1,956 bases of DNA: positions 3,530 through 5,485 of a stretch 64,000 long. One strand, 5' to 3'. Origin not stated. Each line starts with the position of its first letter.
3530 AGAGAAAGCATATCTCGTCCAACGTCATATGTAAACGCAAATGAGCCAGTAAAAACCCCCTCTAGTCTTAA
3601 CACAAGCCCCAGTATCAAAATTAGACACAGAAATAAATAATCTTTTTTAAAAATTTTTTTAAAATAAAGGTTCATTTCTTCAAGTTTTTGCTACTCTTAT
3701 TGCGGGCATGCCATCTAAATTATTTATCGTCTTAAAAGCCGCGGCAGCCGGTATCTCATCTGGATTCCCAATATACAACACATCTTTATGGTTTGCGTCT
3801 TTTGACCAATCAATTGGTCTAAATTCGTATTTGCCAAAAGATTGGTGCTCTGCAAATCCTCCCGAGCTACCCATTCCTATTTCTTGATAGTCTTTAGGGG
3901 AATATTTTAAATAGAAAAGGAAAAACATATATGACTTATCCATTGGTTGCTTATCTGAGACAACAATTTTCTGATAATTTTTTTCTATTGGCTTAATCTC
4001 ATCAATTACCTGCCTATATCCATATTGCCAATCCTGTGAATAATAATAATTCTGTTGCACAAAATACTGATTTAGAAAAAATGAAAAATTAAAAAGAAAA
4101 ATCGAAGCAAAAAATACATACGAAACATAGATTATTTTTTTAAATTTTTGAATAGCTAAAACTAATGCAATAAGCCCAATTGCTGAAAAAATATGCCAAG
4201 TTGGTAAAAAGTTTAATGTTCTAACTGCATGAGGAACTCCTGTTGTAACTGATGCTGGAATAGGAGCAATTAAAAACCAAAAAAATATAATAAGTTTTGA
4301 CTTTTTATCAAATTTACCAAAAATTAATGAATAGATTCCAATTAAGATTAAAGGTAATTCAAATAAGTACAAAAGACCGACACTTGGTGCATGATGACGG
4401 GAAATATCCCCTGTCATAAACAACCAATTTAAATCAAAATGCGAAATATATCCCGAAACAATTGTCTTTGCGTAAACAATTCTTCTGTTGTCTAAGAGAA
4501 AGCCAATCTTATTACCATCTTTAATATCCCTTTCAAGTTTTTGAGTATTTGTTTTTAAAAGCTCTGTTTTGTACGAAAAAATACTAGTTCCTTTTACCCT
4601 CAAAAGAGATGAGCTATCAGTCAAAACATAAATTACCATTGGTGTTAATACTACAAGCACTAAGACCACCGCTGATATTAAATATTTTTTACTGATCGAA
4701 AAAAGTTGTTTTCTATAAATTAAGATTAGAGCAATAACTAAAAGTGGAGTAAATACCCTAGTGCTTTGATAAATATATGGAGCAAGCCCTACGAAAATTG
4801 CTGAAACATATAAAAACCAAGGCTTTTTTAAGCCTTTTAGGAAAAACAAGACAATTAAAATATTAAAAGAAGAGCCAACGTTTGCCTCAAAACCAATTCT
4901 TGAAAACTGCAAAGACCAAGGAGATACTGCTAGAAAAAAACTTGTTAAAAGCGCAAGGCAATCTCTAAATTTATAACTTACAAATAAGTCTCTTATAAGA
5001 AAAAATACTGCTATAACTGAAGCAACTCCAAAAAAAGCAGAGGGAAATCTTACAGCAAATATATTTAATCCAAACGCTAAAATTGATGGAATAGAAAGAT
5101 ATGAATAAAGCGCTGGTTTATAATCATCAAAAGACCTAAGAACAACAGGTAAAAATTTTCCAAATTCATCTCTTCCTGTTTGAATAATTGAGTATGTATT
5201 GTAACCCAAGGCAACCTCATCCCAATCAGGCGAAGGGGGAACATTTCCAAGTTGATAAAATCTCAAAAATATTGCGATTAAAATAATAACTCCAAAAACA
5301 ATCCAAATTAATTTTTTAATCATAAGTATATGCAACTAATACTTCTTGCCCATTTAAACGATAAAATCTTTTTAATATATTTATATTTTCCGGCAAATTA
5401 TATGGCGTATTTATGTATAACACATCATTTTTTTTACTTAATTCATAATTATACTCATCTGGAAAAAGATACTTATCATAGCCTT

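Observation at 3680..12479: Five tandem PMT/ArnT-like paralogs with divergent C-terminal domains, split by a methyltransferase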

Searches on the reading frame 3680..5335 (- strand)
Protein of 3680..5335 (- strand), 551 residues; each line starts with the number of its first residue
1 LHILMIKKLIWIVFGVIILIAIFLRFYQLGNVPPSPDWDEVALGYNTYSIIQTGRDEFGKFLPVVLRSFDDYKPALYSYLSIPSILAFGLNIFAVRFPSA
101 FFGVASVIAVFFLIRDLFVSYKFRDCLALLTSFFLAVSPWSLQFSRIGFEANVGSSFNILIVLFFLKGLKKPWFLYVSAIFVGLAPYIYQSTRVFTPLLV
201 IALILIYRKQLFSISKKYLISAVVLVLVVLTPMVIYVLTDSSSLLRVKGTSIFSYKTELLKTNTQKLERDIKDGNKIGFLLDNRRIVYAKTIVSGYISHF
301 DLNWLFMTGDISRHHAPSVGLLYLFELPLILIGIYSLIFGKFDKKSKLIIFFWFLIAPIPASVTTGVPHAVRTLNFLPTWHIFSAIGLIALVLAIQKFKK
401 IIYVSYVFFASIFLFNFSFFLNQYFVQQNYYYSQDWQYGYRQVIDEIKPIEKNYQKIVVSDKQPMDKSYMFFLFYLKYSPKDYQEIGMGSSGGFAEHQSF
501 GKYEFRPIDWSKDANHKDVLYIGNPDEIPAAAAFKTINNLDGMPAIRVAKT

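Call 4: search_protein_families(library=pfam, proteins=[window:3680-5335:-], max_evalue=0.01)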
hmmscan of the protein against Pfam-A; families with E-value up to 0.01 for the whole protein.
window:3680-5335:- (551 aa): 1 family
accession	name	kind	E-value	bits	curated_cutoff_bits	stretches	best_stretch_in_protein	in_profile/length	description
PF13231.12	PMT_2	-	2e-08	35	26.1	1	74-235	3-159/160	Dolichyl-phosphate-mannose-protein mannosyltransferase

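Call 12: search_solved_structures(query=A1, max_evalue=1, show_alignments=2)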
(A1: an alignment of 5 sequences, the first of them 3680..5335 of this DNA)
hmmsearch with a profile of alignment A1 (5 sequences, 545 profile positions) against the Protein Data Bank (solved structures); distinct sequences matched with E-value up to 1: 2.
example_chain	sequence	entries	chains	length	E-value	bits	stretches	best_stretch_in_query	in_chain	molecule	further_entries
6p25_A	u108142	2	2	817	0.0002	23.6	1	93-280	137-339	Dolichyl-phosphate-mannose--protein mannosyltransferase 1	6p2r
5ezm_A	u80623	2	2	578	0.7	11.9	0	71-160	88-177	4-amino-4-deoxy-L-arabinose transferase or related glycosyltransferases of PMT family | 4-amino-4-deoxy-L-arabinose (L-Ara4N) transferase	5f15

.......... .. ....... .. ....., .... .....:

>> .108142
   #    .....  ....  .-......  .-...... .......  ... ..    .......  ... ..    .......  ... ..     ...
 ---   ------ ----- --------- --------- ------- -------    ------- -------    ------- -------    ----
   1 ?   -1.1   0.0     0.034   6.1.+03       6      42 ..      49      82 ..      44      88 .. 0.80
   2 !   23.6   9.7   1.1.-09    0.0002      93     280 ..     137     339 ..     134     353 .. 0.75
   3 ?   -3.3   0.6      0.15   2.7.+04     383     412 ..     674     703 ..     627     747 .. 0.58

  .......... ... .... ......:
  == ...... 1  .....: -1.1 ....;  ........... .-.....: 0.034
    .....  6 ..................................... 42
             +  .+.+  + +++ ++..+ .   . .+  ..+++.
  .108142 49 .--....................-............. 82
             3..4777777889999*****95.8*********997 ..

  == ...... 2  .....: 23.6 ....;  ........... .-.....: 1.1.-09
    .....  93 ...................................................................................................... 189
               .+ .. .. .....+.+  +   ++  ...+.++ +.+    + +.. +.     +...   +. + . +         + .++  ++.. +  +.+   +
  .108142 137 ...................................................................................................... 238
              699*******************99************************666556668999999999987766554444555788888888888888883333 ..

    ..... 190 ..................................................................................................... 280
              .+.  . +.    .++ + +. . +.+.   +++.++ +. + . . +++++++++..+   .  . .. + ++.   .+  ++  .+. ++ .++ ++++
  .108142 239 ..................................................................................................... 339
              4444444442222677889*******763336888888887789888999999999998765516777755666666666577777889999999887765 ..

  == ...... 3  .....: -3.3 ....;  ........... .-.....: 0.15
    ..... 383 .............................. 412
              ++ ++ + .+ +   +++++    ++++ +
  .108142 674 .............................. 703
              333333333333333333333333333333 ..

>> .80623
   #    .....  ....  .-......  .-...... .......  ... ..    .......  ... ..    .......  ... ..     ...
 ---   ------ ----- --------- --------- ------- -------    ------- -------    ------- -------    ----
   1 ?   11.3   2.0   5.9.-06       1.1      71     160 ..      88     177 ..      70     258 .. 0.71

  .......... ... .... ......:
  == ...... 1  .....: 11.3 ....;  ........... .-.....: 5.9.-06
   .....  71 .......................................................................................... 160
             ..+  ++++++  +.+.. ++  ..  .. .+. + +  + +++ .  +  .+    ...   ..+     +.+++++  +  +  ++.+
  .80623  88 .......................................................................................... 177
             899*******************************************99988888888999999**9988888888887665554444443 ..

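Call 13: find_homologous_proteins(query=A1, max_evalue=0.00001)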
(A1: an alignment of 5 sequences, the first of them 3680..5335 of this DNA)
Query A1 (5 sequences) (551 aa, profile of the alignment): 2586 proteins with E <= 0.00001 among 8000 candidates; the best 120 are listed.
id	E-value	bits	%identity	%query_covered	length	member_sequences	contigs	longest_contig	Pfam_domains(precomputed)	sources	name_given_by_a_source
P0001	2.1e-219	748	100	99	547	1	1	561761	PF13231.13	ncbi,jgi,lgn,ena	-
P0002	7.7e-202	690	39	93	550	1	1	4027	PF02366.25,PF13231.13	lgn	-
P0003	6.6e-198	677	40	97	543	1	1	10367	PF02366.25,PF13231.13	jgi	jgi:4-amino-4-deoxy-L-arabinose transferase-like glycosyltransferase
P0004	3.5e-196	671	39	96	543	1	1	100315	PF02366.25,PF13231.13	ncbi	-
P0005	1.0e-193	663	39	96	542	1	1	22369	PF13231.13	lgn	-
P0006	1.9e-193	662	39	97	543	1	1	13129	PF02366.25,PF13231.13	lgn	-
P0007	1.1e-192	660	39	97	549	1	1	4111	PF02366.25,PF13231.13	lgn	-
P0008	2.8e-192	659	76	99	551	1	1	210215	PF13231.13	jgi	-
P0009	2.5e-191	655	37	95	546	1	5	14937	PF02366.25,PF13231.13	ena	-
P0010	3.4e-191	655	39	97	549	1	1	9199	PF02366.25,PF13231.13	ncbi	-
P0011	4.4e-191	655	77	99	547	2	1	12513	PF13231.13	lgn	-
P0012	5.3e-191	654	38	96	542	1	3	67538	PF13231.13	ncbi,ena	-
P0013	8.3e-191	654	39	99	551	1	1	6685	PF02366.25,PF13231.13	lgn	-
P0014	1.5e-190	653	39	96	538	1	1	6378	PF02366.25,PF13231.13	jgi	jgi:4-amino-4-deoxy-L-arabinose transferase-like glycosyltransferase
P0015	5.3e-190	651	39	97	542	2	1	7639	PF02366.25,PF13231.13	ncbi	-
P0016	2.2e-189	649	38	96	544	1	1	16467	PF02366.25,PF13231.13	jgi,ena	-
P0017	3.6e-189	648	38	95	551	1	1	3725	PF02366.25,PF13231.13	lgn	-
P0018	1.7e-188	646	39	97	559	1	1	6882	PF02366.25,PF13231.13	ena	-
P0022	1.2e-186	640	37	99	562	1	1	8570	PF02366.25,PF13231.13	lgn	-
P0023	1.3e-186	640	36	95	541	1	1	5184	PF02366.25,PF13231.13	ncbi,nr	ncbi:MAG: glycosyltransferase family 39 protein [Candidatus Levybacteria bacterium]|nr:glycosyltrans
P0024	2.2e-186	639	37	97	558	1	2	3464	PF02366.25,PF13231.13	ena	-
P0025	2.9e-186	639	37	92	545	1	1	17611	PF02366.25,PF13231.13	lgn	-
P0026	1.4e-185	636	37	97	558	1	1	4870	PF02366.25,PF13231.13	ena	-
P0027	7.3e-185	634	38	97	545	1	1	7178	PF02366.25,PF13231.13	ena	-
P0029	8.6e-185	634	37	96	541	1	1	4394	PF02366.25,PF13231.13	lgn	-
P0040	1.1e-182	627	68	99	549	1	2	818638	PF13231.13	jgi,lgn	jgi:4-amino-4-deoxy-L-arabinose transferase-like glycosyltransferase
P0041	2.0e-182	626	37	95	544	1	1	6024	PF02366.25,PF13231.13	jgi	jgi:4-amino-4-deoxy-L-arabinose transferase-like glycosyltransferase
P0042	2.6e-182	626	37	95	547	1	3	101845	PF02366.25,PF13231.13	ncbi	-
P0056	8.5e-181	621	39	99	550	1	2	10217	PF02366.25,PF13231.13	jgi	jgi:4-amino-4-deoxy-L-arabinose transferase-like glycosyltransferase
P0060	2.7e-180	619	36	92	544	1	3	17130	PF02366.25,PF13231.13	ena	-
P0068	5.8e-180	618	59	96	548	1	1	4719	PF02366.25,PF13231.13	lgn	-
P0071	9.5e-180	617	38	97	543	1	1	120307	PF02366.25,PF13231.13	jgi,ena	-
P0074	1.3e-179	617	39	99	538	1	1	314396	PF02366.25,PF13231.13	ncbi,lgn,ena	-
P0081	4.8e-179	615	39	96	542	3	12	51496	PF02366.25,PF13231.13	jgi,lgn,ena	-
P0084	8.6e-179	614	36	96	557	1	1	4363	PF02366.25,PF13231.13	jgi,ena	-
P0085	1.4e-178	613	38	99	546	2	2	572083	PF02366.25,PF13231.13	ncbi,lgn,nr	ncbi:glycosyltransferase family 39 protein [Patescibacteria group bacterium]|nr:glycosyltransferase 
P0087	2.0e-178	613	37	94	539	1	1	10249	PF02366.25,PF13231.13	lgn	-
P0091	4.8e-178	612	36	96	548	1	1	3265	PF02366.25,PF13231.13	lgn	-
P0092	5.7e-178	611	40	98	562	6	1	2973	PF02366.25,PF13231.13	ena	-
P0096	8.3e-178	611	36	98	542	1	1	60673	PF02366.25,PF13231.13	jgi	jgi:4-amino-4-deoxy-L-arabinose transferase-like glycosyltransferase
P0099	1.1e-177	610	36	96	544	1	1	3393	PF02366.25,PF13231.13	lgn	-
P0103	1.2e-177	610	36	97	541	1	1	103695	PF02366.25,PF13231.13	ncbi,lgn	-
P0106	2.2e-177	609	34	95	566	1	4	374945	PF02366.25,PF13231.13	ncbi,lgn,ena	ncbi:MAG: glycosyltransferase family 39 protein [Patescibacteria group bacterium]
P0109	2.6e-177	609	37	98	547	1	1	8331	PF02366.25,PF13231.13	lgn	-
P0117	1.6e-176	607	38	96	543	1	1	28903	PF02366.25,PF13231.13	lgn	-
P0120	2.8e-176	606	40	96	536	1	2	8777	PF02366.25,PF13231.13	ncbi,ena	ncbi:MAG: glycosyltransferase family 39 protein [Patescibacteria group bacterium]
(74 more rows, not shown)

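Call 14: find_encoding_contigs(protein=P0008, flank=10000, max_places=3)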
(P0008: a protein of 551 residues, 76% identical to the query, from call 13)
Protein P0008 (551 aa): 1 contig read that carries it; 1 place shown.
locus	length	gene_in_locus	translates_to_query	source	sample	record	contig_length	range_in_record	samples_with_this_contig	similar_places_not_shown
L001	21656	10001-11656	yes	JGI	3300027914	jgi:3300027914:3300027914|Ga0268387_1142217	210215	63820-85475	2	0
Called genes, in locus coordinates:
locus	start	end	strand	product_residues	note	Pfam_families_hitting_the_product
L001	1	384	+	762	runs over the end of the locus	PF09586:YfhO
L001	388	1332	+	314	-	PF00535:Glycos_transf_2, PF13641:Glyco_tranf_2_3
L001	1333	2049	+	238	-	PF00535:Glycos_transf_2, PF10111:Glyco_tranf_2_2, PF13641:Glyco_tranf_2_3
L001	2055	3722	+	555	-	PF13231:PMT_2 (weak)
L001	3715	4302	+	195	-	PF13489:Methyltransf_23, PF13847:Methyltransf_31, PF08241:Methyltransf_11, PF08242:Methyltransf_12, PF13649:Methyltransf_25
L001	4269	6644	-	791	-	PF09586:YfhO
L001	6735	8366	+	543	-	PF02366:PMT (weak), PF13231:PMT_2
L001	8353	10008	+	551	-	PF02366:PMT, PF13231:PMT_2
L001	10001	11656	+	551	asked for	PF13231:PMT_2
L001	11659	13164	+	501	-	PF11992:TgpA_N (weak)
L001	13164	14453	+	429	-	PF13231:PMT_2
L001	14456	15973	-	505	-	-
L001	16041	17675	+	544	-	PF13231:PMT_2 (weak), PF10131:PTPS_related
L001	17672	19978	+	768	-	PF00535:Glycos_transf_2, PF13231:PMT_2 (weak)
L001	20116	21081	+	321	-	PF01073:3Beta_HSD, PF01370:Epimerase, PF02719:Polysacc_synt_2, PF04321:RmlD_sub_bind, PF07993:NAD_binding_4 (faint), PF13460:NAD_binding_10 (weak), PF16363:GDP_Man_Dehyd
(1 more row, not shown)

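Call 15: find_encoding_contigs(protein=P0040, flank=10000, max_places=3)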
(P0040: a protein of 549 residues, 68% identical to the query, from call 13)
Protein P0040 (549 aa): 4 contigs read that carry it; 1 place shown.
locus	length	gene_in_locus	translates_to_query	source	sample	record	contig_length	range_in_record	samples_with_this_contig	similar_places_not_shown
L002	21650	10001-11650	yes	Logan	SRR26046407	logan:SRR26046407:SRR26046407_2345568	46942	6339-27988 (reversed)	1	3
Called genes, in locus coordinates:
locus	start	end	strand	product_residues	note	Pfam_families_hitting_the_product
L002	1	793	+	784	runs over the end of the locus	PF09586:YfhO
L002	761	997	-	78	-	PF18893:DUF5652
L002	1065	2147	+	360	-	PF00534:Glycos_transf_1, PF13692:Glyco_trans_1_4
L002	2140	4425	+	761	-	PF09586:YfhO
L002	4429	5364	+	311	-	PF00535:Glycos_transf_2, PF10111:Glyco_tranf_2_2 (weak), PF13641:Glyco_tranf_2_3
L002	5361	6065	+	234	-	PF00535:Glycos_transf_2, PF10111:Glyco_tranf_2_2 (weak), PF13641:Glyco_tranf_2_3 (weak)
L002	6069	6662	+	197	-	PF13489:Methyltransf_23, PF13847:Methyltransf_31 (weak), PF08241:Methyltransf_11, PF08242:Methyltransf_12 (faint), PF13649:Methyltransf_25 (weak)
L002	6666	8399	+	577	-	PF13231:PMT_2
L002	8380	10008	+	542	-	PF02366:PMT, PF13231:PMT_2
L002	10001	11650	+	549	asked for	PF13231:PMT_2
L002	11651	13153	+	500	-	PF13231:PMT_2 (weak)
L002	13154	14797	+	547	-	PF13231:PMT_2 (weak), PF10131:PTPS_related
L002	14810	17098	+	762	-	PF00535:Glycos_transf_2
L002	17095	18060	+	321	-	PF01073:3Beta_HSD, PF01370:Epimerase, PF02719:Polysacc_synt_2, PF04321:RmlD_sub_bind, PF05368:NmrA (weak), PF07993:NAD_binding_4 (faint), PF13460:NAD_binding_10 (weak), PF16363:GDP_Man_Dehyd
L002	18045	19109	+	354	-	PF13439:Glyco_transf_4, PF00534:Glycos_transf_1, PF13692:Glyco_trans_1_4, PF13524:Glyco_trans_1_2, PF20706:GT4-conflict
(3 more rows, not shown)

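Call 16: find_related_loci(query=window:3680-5335:-, collection=genome_contigs, flank=10000)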
Query window:3680-5335:- (551 aa) in genome_contigs; peptide patterns used: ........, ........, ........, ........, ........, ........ (x = any residue, [..] = any of these).
87 stretches matched a pattern; 21 encode a relative of the query (tblastn E <= 1e-3); 21 distinct loci.
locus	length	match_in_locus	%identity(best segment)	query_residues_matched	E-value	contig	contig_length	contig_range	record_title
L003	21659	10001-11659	78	3-551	0e+0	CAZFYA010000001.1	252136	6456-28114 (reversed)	MAG TPA_asm: uncultured Gammaproteobacteria bacterium isolate SRP239243_co2_396 genome assembly, contig: NODE_17_length_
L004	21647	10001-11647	66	20-551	0e+0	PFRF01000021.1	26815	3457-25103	MAG: Candidatus Levybacteria bacterium CG_4_9_14_0_2_um_filter_35_21 CG_4_9_14_0.2_um_filter_scaffold_1557_c, whole geno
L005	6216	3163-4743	67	25-551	0e+0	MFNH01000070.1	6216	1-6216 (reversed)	MAG: Candidatus Levybacteria bacterium RBG_16_35_11 RBG_16_scaffold_93405, whole genome shotgun sequence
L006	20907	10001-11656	63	1-551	0e+0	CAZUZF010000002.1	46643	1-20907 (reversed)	MAG TPA_asm: uncultured Gammaproteobacteria bacterium isolate binchicken_co38_1268 genome assembly, contig: NODE_1679_le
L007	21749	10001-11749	59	2-551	0e+0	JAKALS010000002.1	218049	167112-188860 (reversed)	MAG: bacterium isolate WY5.bin132 NODE_67_length_218049_cov_6.550582, whole genome shotgun sequence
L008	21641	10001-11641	64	7-551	0e+0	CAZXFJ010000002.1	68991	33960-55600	MAG TPA_asm: uncultured Gammaproteobacteria bacterium isolate SRP292972_co1_15 genome assembly, contig: NODE_304_length_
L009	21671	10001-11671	61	2-551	0e+0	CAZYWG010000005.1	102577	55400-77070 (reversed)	MAG TPA_asm: uncultured Gammaproteobacteria bacterium isolate SRP200132_co1_187 genome assembly, contig: NODE_214_length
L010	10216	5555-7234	62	5-551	0e+0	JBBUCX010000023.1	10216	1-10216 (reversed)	MAG: Patescibacteria group bacterium isolate H51-bin115_1 H51_bin115_1_000000000023, whole genome shotgun sequence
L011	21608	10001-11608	65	24-551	0e+0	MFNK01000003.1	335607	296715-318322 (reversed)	MAG: Candidatus Levybacteria bacterium RIFCSPHIGHO2_01_FULL_36_15b rifcsphigho2_01_scaffold_16, whole genome shotgun seq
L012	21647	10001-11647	61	2-550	0e+0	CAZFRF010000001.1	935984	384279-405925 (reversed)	MAG TPA_asm: uncultured Gammaproteobacteria bacterium isolate SRP292972_co1_100 genome assembly, contig: NODE_5_length_9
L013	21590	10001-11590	61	21-550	0e+0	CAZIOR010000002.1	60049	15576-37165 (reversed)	MAG TPA_asm: uncultured Gammaproteobacteria bacterium isolate SRP298887_co1_352 genome assembly, contig: NODE_280_length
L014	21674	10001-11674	55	5-548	0e+0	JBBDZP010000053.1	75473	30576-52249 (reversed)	MAG: Candidatus Levyibacteriota bacterium isolate LejiaD_39_46 Lejia_D_659_length_75473_cov_28, whole genome shotgun seq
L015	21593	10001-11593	60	4-532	0e+0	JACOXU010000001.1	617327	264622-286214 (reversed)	MAG: Candidatus Levyibacteriota bacterium isolate NC_groundwater_161_Ag_S-0.1um_37_19 S4_GD2017_2_S1_scaffold_10, whole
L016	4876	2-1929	58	21-546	0e+0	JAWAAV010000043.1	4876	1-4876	MAG: Candidatus Pacearchaeota archaeon isolate JZ-4_201709_bins_160 JZ-4_201709_bins_160_scaffold_43, whole genome shotg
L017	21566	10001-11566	57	24-546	0e+0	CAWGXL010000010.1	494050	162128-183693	MAG: uncultured bacterium isolate MFD09206.bin.2.20 genome assembly, contig: contig_853, whole genome shotgun sequence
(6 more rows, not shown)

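Call 26: predict_structure(alignment_id=A2)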
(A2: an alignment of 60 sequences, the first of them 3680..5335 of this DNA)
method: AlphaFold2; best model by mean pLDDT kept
length: 551 residues; sequences in the alignment: 60
mean_pLDDT: 89.4   pTM: 0.90
mean pLDDT of the five models: 89.4, 87.2, 87.2, 85.5, 85.3
residues with pLDDT >= 90: 374; 70-90: 133; 50-70: 40; < 50: 4
segments of 3 or more residues with pLDDT < 50: 1-4
pLDDT, mean of each block of 10 residues (from residue 1): 70 98 96 91 94 89 66 82 97 97 98 97 97 97 91 96 98 98 91 92 98 97 96 80 61 60 75 78 78 87 90 83 95 97 96 93 76 90 98 91 91 95 92 88 95 96 89 95 81 69 95 94 96 95 95 91
secondary structure, 60 per line:
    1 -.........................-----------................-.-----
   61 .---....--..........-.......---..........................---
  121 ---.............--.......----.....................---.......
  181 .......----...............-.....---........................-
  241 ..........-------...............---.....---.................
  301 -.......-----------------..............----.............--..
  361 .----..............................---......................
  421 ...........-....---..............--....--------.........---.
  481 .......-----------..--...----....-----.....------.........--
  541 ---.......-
elements in order: H2-26 H38-53 E65-68 E71-74 H75-80 H82-88 H92-117 H124-136 H139-145 H150-170 H174-187 H192-206 H208-212 H216-239 H241-250 H258-272 H276-280 H284-300 H302-308 H326-339 H344-356 H366-395 H399-431 H433-436 H440-453 E456-459 H468-476 H480-487 E503-505 H510-513 E519-523 E533-538 E544-550
